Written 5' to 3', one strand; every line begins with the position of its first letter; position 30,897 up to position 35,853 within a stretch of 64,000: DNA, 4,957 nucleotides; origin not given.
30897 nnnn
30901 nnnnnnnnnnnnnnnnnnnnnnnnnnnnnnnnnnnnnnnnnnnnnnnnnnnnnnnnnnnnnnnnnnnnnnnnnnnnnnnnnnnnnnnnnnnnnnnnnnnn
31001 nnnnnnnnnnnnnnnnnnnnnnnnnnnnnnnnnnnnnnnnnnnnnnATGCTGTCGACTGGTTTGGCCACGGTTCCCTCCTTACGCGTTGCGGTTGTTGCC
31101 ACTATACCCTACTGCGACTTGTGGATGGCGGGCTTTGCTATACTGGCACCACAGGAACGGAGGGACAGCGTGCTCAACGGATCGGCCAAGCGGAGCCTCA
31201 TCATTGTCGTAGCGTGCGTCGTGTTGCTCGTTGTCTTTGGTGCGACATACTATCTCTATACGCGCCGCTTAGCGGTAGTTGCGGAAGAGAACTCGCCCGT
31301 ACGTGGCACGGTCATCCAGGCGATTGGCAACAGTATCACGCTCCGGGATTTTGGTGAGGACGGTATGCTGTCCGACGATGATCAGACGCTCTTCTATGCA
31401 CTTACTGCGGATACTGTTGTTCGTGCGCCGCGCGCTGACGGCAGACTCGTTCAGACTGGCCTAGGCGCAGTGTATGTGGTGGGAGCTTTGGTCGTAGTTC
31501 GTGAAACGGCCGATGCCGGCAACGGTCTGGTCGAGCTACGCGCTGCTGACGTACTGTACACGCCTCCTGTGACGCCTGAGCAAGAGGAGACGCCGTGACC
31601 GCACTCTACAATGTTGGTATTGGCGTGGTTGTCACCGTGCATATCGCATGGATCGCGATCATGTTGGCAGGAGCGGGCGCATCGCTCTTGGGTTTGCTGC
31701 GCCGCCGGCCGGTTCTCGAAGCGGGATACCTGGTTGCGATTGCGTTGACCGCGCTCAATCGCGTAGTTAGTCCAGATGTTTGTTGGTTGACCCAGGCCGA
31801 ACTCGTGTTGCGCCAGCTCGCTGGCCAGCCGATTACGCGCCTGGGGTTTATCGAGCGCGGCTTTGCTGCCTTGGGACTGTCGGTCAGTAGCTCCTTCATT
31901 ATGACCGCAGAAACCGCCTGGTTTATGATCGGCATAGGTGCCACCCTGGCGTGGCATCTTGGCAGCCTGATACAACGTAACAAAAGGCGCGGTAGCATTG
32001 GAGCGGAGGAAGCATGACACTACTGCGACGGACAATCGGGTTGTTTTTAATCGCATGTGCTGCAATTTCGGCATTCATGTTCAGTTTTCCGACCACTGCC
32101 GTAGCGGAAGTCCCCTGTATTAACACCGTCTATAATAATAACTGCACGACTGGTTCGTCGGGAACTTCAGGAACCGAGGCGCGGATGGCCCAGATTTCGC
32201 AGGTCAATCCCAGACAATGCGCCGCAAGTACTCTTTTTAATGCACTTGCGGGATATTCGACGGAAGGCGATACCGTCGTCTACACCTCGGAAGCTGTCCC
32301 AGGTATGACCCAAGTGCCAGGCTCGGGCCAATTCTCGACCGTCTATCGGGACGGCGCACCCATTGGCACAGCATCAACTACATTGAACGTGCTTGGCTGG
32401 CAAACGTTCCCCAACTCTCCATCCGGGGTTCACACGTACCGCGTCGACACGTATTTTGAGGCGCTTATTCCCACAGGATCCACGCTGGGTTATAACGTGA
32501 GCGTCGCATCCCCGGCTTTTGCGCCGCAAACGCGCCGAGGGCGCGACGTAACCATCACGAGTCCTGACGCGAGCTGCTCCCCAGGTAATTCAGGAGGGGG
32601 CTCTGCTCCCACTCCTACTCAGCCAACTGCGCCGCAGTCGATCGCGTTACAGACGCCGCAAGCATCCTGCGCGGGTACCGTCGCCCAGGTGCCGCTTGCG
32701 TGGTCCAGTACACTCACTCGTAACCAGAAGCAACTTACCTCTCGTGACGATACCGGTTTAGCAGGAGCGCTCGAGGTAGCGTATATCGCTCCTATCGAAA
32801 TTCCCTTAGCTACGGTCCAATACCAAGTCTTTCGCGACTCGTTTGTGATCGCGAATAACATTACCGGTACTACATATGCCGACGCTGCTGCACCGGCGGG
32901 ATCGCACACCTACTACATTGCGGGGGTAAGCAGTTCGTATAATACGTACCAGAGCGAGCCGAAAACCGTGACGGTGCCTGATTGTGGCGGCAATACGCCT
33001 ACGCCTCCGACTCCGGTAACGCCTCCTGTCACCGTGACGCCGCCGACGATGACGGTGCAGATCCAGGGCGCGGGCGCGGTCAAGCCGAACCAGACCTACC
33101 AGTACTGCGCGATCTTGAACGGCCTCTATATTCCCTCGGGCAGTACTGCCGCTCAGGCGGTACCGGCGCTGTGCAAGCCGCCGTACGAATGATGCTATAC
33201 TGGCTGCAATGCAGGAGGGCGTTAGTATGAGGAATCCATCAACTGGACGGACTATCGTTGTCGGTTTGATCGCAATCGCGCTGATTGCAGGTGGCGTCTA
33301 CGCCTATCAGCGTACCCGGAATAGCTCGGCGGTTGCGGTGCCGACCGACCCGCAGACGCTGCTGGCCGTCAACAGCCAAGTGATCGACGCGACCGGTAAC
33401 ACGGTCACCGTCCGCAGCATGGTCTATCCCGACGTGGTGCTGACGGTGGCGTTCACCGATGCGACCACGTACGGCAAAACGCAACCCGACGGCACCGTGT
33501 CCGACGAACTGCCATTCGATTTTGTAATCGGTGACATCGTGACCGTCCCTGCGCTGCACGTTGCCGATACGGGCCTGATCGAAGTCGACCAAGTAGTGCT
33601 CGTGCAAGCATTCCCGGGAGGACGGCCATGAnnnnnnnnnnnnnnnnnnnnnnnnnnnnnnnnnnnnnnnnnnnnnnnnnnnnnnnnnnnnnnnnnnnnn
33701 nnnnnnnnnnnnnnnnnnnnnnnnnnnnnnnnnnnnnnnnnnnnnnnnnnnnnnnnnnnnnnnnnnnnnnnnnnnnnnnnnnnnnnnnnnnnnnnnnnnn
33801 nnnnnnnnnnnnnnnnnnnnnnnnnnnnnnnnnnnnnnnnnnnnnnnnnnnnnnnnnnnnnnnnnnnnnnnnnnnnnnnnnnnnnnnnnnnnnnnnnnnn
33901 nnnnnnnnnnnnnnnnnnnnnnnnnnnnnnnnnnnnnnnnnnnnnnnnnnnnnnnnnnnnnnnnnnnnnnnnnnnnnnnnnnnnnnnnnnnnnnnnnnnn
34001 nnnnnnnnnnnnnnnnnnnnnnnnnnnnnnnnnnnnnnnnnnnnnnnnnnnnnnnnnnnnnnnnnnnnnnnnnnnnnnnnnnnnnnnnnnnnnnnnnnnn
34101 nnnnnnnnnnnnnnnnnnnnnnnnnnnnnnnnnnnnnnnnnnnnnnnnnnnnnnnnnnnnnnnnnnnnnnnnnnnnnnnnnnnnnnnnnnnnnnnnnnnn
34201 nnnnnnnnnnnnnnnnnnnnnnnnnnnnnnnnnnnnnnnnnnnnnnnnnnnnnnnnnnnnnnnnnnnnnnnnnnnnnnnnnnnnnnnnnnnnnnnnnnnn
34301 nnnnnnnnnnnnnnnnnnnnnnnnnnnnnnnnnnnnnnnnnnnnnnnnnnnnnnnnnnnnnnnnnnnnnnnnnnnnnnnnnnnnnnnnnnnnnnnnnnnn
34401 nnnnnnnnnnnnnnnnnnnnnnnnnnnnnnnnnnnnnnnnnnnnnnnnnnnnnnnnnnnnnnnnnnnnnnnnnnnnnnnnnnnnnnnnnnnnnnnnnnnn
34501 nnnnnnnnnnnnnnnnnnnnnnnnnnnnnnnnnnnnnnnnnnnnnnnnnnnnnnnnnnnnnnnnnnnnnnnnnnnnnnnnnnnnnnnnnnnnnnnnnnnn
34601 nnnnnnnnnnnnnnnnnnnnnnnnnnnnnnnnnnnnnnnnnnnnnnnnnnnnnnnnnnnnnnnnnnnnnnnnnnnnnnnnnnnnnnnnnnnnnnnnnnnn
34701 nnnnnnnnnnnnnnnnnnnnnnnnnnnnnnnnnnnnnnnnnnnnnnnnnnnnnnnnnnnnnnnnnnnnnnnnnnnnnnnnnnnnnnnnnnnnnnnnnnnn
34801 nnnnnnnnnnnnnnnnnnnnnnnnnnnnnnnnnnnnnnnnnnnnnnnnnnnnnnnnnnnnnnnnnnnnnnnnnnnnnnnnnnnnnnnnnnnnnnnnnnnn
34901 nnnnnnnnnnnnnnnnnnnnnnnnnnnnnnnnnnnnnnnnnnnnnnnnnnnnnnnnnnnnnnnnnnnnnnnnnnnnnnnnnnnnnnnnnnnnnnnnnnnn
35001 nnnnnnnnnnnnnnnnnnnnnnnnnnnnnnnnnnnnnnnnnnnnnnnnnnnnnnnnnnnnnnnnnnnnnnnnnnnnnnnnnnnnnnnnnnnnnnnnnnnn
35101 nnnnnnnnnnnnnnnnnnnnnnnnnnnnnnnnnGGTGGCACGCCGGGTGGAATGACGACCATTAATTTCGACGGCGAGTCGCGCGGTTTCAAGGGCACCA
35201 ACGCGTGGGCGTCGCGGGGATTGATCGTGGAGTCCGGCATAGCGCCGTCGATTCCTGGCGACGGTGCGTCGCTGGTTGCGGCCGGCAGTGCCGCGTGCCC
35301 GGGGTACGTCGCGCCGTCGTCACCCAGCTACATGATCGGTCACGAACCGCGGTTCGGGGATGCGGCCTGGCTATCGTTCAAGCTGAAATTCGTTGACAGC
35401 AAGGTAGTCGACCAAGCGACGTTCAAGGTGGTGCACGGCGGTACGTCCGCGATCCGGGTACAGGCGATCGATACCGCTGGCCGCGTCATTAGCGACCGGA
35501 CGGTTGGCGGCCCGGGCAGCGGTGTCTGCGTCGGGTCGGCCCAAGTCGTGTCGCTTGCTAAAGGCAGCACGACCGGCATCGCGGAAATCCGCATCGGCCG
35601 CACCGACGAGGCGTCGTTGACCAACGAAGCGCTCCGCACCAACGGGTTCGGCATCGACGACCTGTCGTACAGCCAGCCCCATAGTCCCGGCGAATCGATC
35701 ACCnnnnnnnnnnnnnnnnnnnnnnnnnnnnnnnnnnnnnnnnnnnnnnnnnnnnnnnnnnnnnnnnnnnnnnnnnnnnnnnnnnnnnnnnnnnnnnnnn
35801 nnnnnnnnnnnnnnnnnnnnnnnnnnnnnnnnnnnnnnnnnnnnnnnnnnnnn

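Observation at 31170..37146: Lower-GC, translationally coupled five-gene surface operon directly upstream of the type IV pilus genes: paralogous modules and a 1172-aa putative adhesin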

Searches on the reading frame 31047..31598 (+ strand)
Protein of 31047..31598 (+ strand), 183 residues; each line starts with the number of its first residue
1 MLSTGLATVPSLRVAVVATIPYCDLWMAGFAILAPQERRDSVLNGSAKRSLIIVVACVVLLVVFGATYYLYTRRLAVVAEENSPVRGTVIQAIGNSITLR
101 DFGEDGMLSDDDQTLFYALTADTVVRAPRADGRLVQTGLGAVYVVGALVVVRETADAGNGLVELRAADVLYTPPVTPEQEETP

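Call 3: search_protein_families(library=pfam, proteins=[window:31047-31598:+], max_evalue=0.1)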
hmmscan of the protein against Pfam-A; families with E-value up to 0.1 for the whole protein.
window:31047-31598:+ (183 aa): 1 family
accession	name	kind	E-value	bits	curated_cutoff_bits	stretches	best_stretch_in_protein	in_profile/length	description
PF20377.3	DUF6672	-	0.061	13.5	24.3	1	47-75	5-33/152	Family of unknown function (DUF6672)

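Call 16: search_protein_families(library=ncbifam, proteins=[window:31047-31598:+], max_evalue=0.1)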
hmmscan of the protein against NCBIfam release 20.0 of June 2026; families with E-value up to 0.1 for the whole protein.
window:31047-31598:+ (183 aa): 2 families
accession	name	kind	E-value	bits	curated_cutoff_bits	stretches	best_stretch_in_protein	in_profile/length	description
NF047909.1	CellAnchorMapZStrp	equivalog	0.036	12.9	700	1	45-102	159-215/474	cell division site-positioning protein MapZ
NF009420.1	PRK12785.1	equivalog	0.076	12.8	197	0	45-76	16-47/161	flagellar basal body-associated protein FliL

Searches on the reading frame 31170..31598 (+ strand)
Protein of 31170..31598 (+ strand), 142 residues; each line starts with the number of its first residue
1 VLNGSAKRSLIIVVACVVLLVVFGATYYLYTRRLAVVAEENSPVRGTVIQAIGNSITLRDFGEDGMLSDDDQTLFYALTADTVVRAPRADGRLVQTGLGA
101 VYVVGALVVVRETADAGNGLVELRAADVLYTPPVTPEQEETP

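Call 66: predict_structure(alignment_id=A7)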
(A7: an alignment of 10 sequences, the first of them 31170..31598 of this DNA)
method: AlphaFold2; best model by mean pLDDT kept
length: 142 residues; sequences in the alignment: 10
mean_pLDDT: 80.1   pTM: 0.59
mean pLDDT of the five models: 80.1, 79.9, 79.3, 78.5, 78.1
residues with pLDDT >= 90: 49; 70-90: 58; 50-70: 28; < 50: 7
segments of 3 or more residues with pLDDT < 50: 140-142
pLDDT, mean of each block of 10 residues (from residue 1): 62 89 88 58 81 91 65 88 90 88 90 85 92 63 43
secondary structure, 60 per line:
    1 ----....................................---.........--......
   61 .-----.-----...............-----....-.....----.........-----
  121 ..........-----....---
elements in order: H5-40 E44-52 E55-61 E73-87 E93-96 H98-102 E107-115 E121-130 H136-139

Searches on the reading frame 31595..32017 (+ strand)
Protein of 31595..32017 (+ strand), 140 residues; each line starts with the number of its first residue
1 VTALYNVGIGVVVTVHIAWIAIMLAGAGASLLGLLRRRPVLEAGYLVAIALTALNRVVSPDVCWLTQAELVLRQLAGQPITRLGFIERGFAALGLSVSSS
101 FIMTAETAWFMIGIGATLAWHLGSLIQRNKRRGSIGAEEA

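Call 3: search_protein_families(library=pfam, proteins=[window:31595-32017:+], max_evalue=0.1)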
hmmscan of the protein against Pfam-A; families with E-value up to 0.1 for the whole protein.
window:31595-32017:+ (140 aa): 1 family
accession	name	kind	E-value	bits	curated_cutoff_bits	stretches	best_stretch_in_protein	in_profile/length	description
PF10861.13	DUF2784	-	1.1e-06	29.1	29.7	1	11-92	6-81/109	Protein of Unknown function (DUF2784)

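Call 16: search_protein_families(library=ncbifam, proteins=[window:31595-32017:+], max_evalue=0.1)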
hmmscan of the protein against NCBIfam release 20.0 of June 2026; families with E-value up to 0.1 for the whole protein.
window:31595-32017:+ (140 aa): 0 families

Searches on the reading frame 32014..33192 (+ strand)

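Call 3: search_protein_families(library=pfam, proteins=[window:32014-33192:+], max_evalue=0.1)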
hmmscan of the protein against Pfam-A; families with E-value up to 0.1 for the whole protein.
window:32014-33192:+ (392 aa): 1 family
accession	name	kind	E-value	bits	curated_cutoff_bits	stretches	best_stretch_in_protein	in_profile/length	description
PF18370.7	RGI_lyase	-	0.0099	16.6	27.8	1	267-318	32-84/86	Rhamnogalacturonan I lyases beta-sheet domain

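Call 16: search_protein_families(library=ncbifam, proteins=[window:32014-33192:+], max_evalue=0.1)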
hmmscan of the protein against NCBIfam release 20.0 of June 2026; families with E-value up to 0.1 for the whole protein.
window:32014-33192:+ (392 aa): 0 families

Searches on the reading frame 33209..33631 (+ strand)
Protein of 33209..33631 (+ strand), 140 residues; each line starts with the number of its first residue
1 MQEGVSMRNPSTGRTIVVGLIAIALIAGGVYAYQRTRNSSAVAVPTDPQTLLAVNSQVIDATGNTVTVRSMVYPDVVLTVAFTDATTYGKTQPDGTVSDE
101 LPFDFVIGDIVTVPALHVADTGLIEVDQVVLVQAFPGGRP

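Call 3: search_protein_families(library=pfam, proteins=[window:33209-33631:+], max_evalue=0.1)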
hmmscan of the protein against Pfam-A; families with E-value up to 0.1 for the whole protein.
window:33209-33631:+ (140 aa): 2 families
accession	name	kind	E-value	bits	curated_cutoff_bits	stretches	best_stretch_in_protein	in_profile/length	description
PF14880.11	COX14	-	0.046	14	25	1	14-38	15-39/59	Cytochrome oxidase c assembly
PF13624.11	SurA_N_3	-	0.056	13.7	27.2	1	7-44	5-44/162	SurA-like N-terminal domain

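Call 16: search_protein_families(library=ncbifam, proteins=[window:33209-33631:+], max_evalue=0.1)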
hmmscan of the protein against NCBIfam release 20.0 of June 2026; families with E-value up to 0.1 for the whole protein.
window:33209-33631:+ (140 aa): 0 families

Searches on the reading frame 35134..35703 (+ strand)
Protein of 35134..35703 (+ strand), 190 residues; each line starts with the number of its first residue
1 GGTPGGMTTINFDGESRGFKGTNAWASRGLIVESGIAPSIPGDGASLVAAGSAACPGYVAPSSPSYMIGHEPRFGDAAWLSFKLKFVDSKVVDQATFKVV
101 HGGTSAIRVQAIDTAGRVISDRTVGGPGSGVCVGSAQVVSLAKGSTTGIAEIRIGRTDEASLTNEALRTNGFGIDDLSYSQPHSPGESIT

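Call 78: search_solved_structures(query=A8, max_evalue=10)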
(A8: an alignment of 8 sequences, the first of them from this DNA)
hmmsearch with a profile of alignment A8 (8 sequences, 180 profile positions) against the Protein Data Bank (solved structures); distinct sequences matched with E-value up to 10: 3.
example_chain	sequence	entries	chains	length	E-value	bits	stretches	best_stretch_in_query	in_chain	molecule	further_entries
5xk2_A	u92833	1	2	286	0.42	13.6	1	72-130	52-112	Diacylglycerol lipase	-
6vbu_2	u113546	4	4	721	1.4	11.8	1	64-119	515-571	Bardet-Biedl syndrome 2 protein homolog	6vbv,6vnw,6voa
2qik_A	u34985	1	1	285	1.7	11.6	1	7-71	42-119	UPF0131 protein ykqA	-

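Call 79: search_protein_families(library=pfam, alignment_id=A8, max_evalue=1)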
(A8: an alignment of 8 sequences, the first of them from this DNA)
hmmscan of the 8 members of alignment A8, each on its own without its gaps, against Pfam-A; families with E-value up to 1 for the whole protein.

A. member 1, seq(190 aa): 0 families

B. families by the number of members that match (of 8 scanned): 2 families
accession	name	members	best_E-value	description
PF13860.13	FlgD_ig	2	0.0094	FlgD Ig-like domain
PF17786.7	Mannosidase_ig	1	0.085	Mannosidase Ig/CBM-like domain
